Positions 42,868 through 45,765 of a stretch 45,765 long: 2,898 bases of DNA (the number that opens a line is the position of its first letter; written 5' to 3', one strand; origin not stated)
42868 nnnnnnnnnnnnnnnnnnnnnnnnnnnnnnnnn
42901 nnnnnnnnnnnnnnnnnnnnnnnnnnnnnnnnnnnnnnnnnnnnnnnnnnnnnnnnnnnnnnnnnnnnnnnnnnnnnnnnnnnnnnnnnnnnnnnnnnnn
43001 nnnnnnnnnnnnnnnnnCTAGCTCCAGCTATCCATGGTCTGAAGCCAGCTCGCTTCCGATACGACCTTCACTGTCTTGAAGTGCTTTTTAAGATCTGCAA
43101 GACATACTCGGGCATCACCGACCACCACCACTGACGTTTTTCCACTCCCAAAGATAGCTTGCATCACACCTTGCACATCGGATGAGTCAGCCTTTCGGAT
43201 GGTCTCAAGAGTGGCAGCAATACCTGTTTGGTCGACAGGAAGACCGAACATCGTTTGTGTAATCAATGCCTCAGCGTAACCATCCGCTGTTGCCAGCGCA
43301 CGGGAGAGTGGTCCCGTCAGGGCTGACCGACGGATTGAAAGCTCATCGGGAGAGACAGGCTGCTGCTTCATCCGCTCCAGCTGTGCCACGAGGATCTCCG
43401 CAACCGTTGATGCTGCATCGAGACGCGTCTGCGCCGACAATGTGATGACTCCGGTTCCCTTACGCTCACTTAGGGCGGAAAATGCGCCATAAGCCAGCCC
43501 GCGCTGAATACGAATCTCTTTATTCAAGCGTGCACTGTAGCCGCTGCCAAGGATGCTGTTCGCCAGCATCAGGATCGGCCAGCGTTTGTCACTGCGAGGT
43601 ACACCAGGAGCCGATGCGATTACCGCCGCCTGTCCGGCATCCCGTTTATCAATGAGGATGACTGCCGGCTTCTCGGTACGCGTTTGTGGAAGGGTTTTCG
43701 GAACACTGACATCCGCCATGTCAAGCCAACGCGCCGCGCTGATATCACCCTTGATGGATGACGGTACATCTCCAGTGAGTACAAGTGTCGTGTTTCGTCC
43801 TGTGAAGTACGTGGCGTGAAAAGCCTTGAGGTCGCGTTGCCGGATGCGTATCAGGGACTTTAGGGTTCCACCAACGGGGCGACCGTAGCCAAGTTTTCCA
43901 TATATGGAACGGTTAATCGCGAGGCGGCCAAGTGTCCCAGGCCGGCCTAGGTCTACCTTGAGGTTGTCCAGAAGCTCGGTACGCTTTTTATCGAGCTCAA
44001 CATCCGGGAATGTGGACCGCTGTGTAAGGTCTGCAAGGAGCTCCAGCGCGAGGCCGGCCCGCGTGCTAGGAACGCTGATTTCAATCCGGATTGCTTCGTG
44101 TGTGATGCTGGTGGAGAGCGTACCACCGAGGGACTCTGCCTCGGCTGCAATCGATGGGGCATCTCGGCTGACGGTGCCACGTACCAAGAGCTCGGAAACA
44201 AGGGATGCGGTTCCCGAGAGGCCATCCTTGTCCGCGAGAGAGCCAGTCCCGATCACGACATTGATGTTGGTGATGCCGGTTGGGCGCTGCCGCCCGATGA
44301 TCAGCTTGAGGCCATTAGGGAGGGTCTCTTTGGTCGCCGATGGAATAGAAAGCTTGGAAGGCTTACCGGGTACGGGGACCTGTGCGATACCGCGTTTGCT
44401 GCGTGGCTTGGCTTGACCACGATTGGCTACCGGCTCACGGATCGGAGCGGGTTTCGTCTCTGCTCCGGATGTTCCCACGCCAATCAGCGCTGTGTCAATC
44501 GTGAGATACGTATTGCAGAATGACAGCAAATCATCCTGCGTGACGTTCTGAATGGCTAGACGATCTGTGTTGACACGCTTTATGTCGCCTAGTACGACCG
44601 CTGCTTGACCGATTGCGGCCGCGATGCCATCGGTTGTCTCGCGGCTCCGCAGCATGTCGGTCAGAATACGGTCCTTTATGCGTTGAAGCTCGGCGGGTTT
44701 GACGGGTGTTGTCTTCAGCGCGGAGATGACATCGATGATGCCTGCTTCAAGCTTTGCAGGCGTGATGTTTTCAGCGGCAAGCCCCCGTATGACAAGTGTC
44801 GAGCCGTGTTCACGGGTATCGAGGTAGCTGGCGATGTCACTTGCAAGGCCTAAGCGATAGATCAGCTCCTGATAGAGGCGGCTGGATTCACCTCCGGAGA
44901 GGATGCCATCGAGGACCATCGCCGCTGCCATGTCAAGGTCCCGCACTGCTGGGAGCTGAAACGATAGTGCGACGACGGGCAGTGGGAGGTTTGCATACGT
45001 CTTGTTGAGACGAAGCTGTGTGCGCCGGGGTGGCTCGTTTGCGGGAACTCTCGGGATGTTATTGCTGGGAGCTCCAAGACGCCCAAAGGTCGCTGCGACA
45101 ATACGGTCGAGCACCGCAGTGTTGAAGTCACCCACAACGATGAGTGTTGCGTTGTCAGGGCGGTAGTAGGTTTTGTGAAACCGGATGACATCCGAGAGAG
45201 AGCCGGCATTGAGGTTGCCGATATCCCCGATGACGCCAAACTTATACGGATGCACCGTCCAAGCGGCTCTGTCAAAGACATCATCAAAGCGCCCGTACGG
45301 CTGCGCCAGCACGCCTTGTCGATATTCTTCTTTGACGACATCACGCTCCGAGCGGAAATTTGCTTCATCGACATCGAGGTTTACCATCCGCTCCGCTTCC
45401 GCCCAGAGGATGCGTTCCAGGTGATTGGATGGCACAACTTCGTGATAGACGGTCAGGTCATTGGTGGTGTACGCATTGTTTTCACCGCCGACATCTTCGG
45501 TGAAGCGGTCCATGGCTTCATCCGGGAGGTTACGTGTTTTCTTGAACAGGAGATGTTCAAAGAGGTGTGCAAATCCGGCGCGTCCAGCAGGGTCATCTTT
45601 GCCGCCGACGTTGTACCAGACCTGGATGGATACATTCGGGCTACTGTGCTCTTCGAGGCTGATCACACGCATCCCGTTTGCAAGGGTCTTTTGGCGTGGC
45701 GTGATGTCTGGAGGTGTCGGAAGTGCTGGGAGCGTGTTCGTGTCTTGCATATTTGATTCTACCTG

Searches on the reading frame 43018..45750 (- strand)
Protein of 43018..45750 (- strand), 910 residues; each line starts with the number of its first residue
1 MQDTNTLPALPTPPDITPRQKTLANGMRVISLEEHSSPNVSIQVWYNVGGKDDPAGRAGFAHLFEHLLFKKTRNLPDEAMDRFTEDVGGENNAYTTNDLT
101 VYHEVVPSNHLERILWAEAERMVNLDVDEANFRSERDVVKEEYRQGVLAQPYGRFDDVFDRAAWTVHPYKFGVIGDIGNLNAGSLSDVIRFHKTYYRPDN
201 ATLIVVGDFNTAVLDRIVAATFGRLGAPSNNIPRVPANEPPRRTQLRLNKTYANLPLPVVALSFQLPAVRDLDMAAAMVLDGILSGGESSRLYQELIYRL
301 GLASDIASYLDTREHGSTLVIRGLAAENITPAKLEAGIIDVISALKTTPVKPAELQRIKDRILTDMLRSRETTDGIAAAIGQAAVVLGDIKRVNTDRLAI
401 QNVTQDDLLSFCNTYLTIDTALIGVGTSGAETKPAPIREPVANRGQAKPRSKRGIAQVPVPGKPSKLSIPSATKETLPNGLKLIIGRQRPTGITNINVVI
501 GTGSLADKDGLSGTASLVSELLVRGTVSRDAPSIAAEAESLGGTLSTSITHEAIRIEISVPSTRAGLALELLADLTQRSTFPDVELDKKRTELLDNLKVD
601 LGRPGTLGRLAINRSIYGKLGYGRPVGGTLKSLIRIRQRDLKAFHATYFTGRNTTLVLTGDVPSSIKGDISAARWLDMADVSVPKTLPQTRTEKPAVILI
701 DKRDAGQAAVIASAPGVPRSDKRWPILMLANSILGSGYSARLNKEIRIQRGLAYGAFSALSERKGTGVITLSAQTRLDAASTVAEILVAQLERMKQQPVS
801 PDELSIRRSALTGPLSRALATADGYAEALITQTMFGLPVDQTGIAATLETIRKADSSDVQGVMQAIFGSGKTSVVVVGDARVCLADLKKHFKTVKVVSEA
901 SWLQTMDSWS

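Call 7: search_protein_families(library=pfam, proteins=[window:43018-45750:-], max_evalue=0.01)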
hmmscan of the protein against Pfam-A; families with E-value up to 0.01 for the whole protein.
window:43018-45750:- (910 aa): 2 families
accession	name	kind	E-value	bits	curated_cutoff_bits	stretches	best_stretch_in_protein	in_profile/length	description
PF05193.26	Peptidase_M16_C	-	2.2e-53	181.2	23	2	185-360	4-179/181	Peptidase M16 inactive domain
PF00675.25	Peptidase_M16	-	4.8e-36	124.3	22.3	2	28-145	1-118/149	Insulinase (Peptidase family M16)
